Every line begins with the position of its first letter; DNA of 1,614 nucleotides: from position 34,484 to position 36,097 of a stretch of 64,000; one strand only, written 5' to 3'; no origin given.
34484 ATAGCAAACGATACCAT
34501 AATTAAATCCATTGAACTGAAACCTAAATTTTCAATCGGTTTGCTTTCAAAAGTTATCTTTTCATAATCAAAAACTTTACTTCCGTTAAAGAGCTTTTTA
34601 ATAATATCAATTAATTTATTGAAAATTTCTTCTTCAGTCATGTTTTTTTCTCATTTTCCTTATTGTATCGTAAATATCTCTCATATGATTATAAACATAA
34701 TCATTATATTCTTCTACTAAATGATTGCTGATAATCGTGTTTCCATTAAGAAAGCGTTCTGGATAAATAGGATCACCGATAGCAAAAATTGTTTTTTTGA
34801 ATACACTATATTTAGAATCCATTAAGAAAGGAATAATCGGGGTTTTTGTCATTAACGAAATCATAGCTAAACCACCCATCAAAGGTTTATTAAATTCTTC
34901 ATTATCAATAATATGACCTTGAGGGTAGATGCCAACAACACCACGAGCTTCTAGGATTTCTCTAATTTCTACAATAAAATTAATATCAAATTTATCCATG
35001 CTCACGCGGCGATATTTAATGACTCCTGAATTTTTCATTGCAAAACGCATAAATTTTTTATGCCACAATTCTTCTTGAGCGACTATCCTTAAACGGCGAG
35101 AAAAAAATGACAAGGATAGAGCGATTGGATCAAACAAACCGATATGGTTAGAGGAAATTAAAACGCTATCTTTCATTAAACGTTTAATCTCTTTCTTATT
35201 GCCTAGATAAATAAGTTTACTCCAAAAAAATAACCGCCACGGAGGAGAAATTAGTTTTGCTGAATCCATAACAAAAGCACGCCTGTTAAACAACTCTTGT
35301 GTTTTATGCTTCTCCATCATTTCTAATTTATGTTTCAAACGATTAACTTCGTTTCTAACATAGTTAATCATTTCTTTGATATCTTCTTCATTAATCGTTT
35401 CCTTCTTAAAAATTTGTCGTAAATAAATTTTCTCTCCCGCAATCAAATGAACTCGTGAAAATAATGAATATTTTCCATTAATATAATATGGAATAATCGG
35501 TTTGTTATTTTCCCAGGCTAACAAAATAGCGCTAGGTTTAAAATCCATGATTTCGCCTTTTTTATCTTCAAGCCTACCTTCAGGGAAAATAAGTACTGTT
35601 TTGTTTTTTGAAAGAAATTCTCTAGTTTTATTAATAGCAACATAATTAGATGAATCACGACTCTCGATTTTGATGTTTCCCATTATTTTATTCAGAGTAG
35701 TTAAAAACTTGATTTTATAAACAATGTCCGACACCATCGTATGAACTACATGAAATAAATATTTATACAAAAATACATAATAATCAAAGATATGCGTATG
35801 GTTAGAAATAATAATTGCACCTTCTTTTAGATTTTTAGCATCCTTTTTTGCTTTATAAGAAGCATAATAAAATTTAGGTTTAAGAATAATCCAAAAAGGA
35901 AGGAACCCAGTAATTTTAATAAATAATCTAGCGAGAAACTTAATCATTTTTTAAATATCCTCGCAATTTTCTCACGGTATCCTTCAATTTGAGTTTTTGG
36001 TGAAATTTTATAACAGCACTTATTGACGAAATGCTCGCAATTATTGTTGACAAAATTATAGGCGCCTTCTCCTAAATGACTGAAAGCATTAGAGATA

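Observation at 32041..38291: Six-gene translationally coupled acyl-activation, carrier, acyltransferase and transporter operon: a split and expanded Aas/LplT-like lipid salvage module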

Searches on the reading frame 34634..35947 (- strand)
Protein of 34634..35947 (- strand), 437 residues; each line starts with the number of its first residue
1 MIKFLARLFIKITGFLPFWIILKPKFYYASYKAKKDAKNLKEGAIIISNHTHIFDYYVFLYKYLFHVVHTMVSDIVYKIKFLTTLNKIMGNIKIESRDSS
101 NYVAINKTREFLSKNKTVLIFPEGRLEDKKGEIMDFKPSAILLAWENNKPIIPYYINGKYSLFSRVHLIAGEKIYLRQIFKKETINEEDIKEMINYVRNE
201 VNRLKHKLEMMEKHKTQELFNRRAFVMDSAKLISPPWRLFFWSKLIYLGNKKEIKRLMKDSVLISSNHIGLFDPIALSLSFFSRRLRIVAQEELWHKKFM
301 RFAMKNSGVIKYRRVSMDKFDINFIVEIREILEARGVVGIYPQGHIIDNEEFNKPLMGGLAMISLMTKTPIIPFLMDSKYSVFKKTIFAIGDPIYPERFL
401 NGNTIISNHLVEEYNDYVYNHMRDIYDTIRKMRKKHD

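Call 3: search_protein_families(library=pfam, proteins=[window:34634-35947:-], max_evalue=0.01)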
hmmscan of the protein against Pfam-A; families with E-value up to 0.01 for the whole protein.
window:34634-35947:- (437 aa): 1 family
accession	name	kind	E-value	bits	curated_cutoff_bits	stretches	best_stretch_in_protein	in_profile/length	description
PF01553.26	Acyltransferase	-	3.4e-31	108.2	23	2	256-376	12-131/132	Acyltransferase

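Call 4: search_protein_families(library=ncbifam, proteins=[window:34634-35947:-], max_evalue=0.01)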
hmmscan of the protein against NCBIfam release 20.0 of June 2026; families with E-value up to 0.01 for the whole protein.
window:34634-35947:- (437 aa): 4 families
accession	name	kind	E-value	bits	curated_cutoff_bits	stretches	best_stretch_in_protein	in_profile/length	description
TIGR00530.1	AGP_acyltrn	subfamily_domain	1.3e-27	96.1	102.95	2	39-155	11-128/130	1-acylglycerol-3-phosphate O-acyltransferase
NF006386.0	PRK08633.1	equivalog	2.4e-21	75.3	1221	2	41-167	440-563/1147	acyl-[ACP]--phospholipid O-acyltransferase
NF005959.0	PRK08043.1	equivalog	1.8e-10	39.7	886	1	36-175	21-157/719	bifunctional acyl-ACP--phospholipid O-acyltransferase/long-chain-fatty-acid--ACP ligase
NF005291.0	PRK06814.1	equivalog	3.4e-08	31.9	1349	1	26-173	438-581/1140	acyl-[ACP]--phospholipid O-acyltransferase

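Call 8: find_homologous_proteins(query=window:34634-35947:-, max_evalue=0.00001)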
Query window:34634-35947:- (437 aa): 45 proteins with E <= 0.00001 among 4148 candidates.
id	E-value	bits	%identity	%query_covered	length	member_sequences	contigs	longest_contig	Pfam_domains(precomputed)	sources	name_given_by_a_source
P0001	2.5e-269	911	94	99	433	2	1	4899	PF01553.27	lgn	-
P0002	1.4e-258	876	89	100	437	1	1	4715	PF01553.27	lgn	-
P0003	1.5e-226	770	78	99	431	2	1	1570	PF01553.27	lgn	-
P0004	6.3e-216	735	73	99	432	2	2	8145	PF01553.27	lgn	-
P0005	1.2e-211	721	71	100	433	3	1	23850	PF01553.27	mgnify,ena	mgnify:CR=1 FL=1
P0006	4.5e-200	683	68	99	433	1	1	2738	PF01553.27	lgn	-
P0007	5.8e-168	577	59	99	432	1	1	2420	PF01553.27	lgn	-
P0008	7.6e-167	573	59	99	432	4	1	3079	PF01553.27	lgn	-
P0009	2.3e-145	503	52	99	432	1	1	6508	PF01553.27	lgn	-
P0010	8.6e-121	422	46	100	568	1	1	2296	PF04970.20,PF01553.27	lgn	-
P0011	2.1e-118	414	45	99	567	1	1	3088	PF04970.20,PF01553.27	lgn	-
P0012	1.5e-117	411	44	100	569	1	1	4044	PF04970.20,PF01553.27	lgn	-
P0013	1.1e-113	398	45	97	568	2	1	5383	PF04970.20,PF01553.27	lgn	-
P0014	1.4e-111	391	43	97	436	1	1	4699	PF01553.27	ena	-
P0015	6.5e-107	376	43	100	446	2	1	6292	PF01553.27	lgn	-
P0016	2.0e-106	374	44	97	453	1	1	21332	PF01553.27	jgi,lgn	-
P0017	1.9e-105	371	41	99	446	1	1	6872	PF01553.27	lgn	-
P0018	2.0e-102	361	41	98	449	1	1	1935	PF01553.27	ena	-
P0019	4.3e-100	354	41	100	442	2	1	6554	PF01553.27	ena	-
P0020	1.8e-97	345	39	100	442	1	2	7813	PF01553.27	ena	-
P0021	2.9e-97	344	42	99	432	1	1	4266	PF01553.27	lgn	-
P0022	2.6e-94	335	43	90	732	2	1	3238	PF00550.32,PF01553.27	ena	-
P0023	4.7e-94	334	40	99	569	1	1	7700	PF04970.20,PF01553.27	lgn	-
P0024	4.2e-92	327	41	92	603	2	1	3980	PF00550.32,PF01553.27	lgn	-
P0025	3.4e-90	321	38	100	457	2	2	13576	PF01553.27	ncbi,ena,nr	ncbi:MAG: 1-acyl-sn-glycerol-3-phosphate acyltransferase [Bacilli bacterium]|nr:1-acyl-sn-glycerol-3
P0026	2.0e-86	309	34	100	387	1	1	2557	PF01553.27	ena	-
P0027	5.1e-85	304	38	100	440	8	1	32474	PF01553.27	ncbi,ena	-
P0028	2.2e-65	239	35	95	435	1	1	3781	PF01553.27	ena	-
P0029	9.2e-61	224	42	58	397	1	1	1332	PF00550.32,PF01553.27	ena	-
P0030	4.4e-56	209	30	98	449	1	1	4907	PF01553.27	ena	-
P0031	6.3e-54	201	33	91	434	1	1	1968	PF01553.27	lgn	-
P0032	7.5e-52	195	32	89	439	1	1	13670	PF01553.27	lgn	-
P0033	2.8e-49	186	31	92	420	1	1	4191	PF01553.27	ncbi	-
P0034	2.0e-46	177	30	95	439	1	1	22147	PF01553.27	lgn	-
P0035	4.6e-46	176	30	88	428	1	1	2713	PF01553.27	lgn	-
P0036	6.2e-46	175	32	93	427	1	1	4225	PF01553.27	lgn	-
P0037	2.2e-44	170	30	86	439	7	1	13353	PF01553.27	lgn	-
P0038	3.9e-44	169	28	92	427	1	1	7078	PF01553.27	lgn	-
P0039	8.8e-44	168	28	88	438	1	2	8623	PF01553.27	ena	-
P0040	2.7e-43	166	29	89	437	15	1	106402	PF01553.27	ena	-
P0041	2.5e-40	157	29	96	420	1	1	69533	PF01553.27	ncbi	-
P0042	1.9e-32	131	29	63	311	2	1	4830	PF01553.27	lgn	-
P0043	4.9e-25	106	32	52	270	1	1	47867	PF01553.27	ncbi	-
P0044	3.9e-16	77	28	47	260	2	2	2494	PF01553.27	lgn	-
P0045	8.8e-11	59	26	45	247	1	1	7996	PF01553.27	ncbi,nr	ncbi:MAG: 1-acyl-sn-glycerol-3-phosphate acyltransferase, partial [Oscillospiraceae bacterium]|nr:1-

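Call 10: find_encoding_contigs(protein=P0027, flank=10000, max_places=2)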
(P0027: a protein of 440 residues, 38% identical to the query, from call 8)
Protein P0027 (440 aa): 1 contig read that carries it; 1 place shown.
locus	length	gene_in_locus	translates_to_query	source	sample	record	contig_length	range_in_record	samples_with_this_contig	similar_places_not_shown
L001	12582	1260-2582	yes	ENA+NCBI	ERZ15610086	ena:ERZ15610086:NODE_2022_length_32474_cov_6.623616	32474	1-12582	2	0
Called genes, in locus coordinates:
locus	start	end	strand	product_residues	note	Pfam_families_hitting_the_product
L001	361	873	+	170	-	PF12844:HTH_19, PF13443:HTH_26, PF13560:HTH_31, PF01381:HTH_3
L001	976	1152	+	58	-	PF01165:Ribosomal_S21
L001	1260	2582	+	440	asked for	PF01553:Acyltransferase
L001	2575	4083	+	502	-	PF00501:AMP-binding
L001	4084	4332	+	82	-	-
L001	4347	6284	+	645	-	PF07690:MFS_1, PF13347:MFS_2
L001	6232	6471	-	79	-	-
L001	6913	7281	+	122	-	PF25583:WCX (weak)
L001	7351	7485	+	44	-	-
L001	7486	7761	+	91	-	-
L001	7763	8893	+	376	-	-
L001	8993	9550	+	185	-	-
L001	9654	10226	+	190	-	-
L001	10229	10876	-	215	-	-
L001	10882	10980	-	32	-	-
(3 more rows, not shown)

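Call 11: find_encoding_contigs(protein=P0040, flank=10000, max_places=2)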
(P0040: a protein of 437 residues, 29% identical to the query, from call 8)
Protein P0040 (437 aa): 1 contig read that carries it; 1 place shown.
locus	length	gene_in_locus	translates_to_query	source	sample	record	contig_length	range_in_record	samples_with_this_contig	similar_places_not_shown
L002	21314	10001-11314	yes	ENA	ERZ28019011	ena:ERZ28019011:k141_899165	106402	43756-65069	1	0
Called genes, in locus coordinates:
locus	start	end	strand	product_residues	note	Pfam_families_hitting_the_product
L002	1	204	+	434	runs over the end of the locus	PF01381:HTH_3, PF12844:HTH_19, PF13443:HTH_26, PF13560:HTH_31, PF13521:AAA_28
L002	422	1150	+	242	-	PF02682:CT_C_D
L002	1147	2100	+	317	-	PF02626:CT_A_B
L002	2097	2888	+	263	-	PF07286:D-Glu_cyclase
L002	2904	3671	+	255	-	PF03746:LamB_YcsF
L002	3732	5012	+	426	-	PF01566:Nramp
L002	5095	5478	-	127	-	PF01042:Ribonuc_L-PSP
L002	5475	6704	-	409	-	PF00155:Aminotran_1_2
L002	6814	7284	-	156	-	PF12773:DZR (weak), PF13240:Zn_Ribbon_1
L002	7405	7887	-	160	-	PF13240:Zn_Ribbon_1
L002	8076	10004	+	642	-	PF00501:AMP-binding, PF00550:PP-binding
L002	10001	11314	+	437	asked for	PF01553:Acyltransferase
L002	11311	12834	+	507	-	PF00501:AMP-binding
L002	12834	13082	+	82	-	PF00550:PP-binding (weak)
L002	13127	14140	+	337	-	PF04970:LRAT, PF01648:ACPS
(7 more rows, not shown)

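Call 12: find_encoding_contigs(protein=P0041, flank=10000, max_places=2)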
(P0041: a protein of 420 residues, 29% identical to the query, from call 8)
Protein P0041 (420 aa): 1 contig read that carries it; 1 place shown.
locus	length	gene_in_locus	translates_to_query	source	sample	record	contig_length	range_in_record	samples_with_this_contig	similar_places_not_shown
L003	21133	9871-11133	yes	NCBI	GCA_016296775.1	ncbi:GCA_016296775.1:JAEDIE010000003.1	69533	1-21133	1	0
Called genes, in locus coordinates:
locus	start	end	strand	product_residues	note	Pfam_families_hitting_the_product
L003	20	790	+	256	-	PF14311:DUF4379, PF07453:NUMOD1 (weak), PF22083:I-HmuI_NUMOD-like (faint)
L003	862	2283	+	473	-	PF08757:CotH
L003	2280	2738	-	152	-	-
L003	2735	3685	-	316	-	-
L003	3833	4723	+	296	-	PF02645:DegV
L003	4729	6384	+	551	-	PF02734:Dak2, PF21645:FakA-like_M, PF13684:FakA-like_C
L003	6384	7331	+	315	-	PF02504:FA_synthesis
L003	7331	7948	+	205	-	PF01648:ACPS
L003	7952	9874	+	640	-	PF00501:AMP-binding, PF00550:PP-binding (faint)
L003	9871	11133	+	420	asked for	PF01553:Acyltransferase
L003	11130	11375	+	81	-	PF00550:PP-binding (weak)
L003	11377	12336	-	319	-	PF00561:Abhydrolase_1 (weak), PF12146:Hydrolase_4 (faint)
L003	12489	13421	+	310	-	PF02645:DegV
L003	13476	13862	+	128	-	PF01475:FUR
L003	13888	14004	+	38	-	PF21349:RUBY_RBDX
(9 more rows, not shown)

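Call 17: find_related_loci(query=A2, collection=genome_contigs, flank=10000)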
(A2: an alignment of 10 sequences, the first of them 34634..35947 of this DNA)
Query A2 (437 aa) in genome_contigs; peptide patterns used: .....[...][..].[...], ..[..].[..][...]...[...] (x = any residue, [..] = any of these).
70 stretches matched a pattern; 18 encode a relative of the query (tblastn E <= 1e-3); 18 distinct loci.
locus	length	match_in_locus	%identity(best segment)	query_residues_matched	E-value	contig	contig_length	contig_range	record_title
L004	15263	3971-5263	78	1-431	0e+0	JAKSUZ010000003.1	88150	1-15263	MAG: Bacilli bacterium isolate Horse_feces346 MAG346_3, whole genome shotgun sequence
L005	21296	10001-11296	40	7-437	2e-104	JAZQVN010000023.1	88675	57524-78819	MAG: Bacilli bacterium isolate T1900045170_TC20190164.MAGScoT_cleanbin_000006 SGB_5178_k141_2813222, whole genome shotgu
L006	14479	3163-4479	39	1-437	1e-87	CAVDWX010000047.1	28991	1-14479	Gemmiger formicilis isolate H07668-L1_cleanbin_000023 genome assembly, contig: Spades_H07668-L1_contig_612, whole genome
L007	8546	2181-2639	34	39-394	3e-13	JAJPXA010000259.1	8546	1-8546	MAG: Bacillota bacterium isolate AH.10_11 NODE_1027_length_8546_cov_4.570840, whole genome shotgun sequence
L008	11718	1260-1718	35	40-394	5e-13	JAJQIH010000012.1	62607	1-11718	MAG: Ruminococcus sp. isolate U.9_3 NODE_75_length_62607_cov_11.921873, whole genome shotgun sequence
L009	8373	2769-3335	31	6-419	8e-13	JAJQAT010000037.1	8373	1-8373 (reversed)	MAG: Bacillota bacterium isolate C.1_7 NODE_1597_length_8373_cov_8.901899, whole genome shotgun sequence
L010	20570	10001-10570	31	32-396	2e-10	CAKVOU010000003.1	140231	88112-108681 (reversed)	MAG: uncultured Eubacteriales bacterium isolate REFINED_METABAT215_TOP10_CONTIGS_1500_ASSEMBLY_K77_MERGED__Hadza_MoBio_h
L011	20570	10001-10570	31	32-396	3e-10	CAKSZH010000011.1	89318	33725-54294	MAG: uncultured Eubacteriales bacterium isolate REFINED_METABAT215_TOP10_CONTIGS_1500_ASSEMBLY_K77_MERGED__Hadza_MoBio_h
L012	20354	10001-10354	33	45-162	8e-10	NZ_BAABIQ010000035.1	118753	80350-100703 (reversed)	Olivibacter ginsenosidimutans strain JCM 18200 sequence35, whole genome shotgun sequence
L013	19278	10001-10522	23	44-215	3e-9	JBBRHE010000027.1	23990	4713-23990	MAG: Tepidisphaerales bacterium isolate Co_metawrap_2688 Cmw_2688_k141_21825247_length_23990_cov_9.0000, whole genome sh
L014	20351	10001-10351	27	41-378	4e-8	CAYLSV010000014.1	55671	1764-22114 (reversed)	MAG TPA_asm: uncultured Tepidisphaerales bacterium isolate SRP063590_co1_30 genome assembly, contig: NODE_526_length_556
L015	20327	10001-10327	34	45-153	2e-7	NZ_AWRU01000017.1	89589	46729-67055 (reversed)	Pedobacter sp. V48 Contig_24, whole genome shotgun sequence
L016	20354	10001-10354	28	45-162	4e-7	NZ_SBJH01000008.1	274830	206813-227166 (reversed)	Olivibacter sp. XZL3 C831, whole genome shotgun sequence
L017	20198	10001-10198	32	99-163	2e-6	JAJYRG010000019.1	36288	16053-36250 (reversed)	MAG: Bacteroidetes bacterium isolate DX1.bin102 NODE_1588_length_36288_cov_20.659384, whole genome shotgun sequence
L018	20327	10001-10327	33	45-153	3e-6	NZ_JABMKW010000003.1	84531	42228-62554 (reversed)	Pedobacter panaciterrae strain LMG 23400 Contig_3_75.5881, whole genome shotgun sequence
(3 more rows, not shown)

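Call 24: search_solved_structures(query=window:34634-35947:-, max_evalue=1)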
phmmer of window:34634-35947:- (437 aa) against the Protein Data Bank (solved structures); distinct sequences matched with E-value up to 1: 1.
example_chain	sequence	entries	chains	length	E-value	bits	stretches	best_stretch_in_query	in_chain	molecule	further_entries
5kym_A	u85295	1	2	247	2.8e-05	26.3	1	44-196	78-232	1-acyl-sn-glycerol-3-phosphate acyltransferase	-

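Call 45: search_solved_structures(query=A1, max_evalue=0.1)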
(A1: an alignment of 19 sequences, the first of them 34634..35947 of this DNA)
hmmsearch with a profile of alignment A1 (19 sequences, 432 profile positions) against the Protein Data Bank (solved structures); distinct sequences matched with E-value up to 0.1: 1.
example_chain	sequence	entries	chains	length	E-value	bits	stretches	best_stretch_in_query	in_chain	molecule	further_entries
5kym_A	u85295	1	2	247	1.2e-16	63.5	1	41-204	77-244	1-acyl-sn-glycerol-3-phosphate acyltransferase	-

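Call 76: search_protein_families(library=padloc, proteins=[window:34634-35947:-], max_evalue=0.001)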
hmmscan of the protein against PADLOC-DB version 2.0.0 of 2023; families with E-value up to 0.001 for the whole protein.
window:34634-35947:- (437 aa): 0 families

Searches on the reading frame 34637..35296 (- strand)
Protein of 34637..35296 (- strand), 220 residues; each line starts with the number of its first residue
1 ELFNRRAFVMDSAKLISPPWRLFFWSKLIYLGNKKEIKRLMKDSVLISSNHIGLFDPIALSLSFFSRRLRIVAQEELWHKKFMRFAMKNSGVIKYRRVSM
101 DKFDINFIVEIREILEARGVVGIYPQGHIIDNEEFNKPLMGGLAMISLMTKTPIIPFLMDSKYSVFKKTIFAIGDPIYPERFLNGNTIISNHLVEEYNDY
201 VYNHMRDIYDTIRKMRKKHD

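Call 75: search_protein_families(library=ncbifam, proteins=[window:34637-35296:-], max_evalue=0.01)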
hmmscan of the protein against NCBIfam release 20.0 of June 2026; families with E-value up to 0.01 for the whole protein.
seq(220 aa): 2 families
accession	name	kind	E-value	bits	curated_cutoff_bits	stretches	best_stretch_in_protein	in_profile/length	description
TIGR00530.1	AGP_acyltrn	subfamily_domain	1.5e-12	47.4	102.95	1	42-157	15-127/130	1-acylglycerol-3-phosphate O-acyltransferase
NF006386.0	PRK08633.1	equivalog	1.3e-08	33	1221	1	42-160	440-552/1147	acyl-[ACP]--phospholipid O-acyltransferase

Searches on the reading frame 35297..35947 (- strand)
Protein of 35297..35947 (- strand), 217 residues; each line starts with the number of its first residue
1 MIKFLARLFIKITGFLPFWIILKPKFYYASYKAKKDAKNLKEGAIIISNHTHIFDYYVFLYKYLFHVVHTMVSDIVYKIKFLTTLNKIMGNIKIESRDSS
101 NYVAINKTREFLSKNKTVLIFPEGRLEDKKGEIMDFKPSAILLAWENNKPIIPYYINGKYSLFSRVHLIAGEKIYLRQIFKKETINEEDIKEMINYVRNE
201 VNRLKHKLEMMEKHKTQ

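Call 75: search_protein_families(library=ncbifam, proteins=[window:35297-35947:-], max_evalue=0.01)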
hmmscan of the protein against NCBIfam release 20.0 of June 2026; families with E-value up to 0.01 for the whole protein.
seq(217 aa): 5 families
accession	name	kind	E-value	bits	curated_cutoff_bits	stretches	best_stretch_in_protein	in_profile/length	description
TIGR00530.1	AGP_acyltrn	subfamily_domain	2.3e-14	53.3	102.95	1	39-155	11-128/130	1-acylglycerol-3-phosphate O-acyltransferase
NF006386.0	PRK08633.1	equivalog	1.2e-13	49.8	1221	1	41-167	440-563/1147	acyl-[ACP]--phospholipid O-acyltransferase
NF005291.0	PRK06814.1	equivalog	4.2e-08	31.6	1349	1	25-174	437-582/1140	acyl-[ACP]--phospholipid O-acyltransferase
NF005959.0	PRK08043.1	equivalog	2e-07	29.7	886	1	36-175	21-157/719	bifunctional acyl-ACP--phospholipid O-acyltransferase/long-chain-fatty-acid--ACP ligase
NF052552.1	LyOrLpactfOlsARHOCB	equivalog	0.0055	15.7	300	1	34-139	78-179/271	lyso-ornithine lipid O-acyltransferase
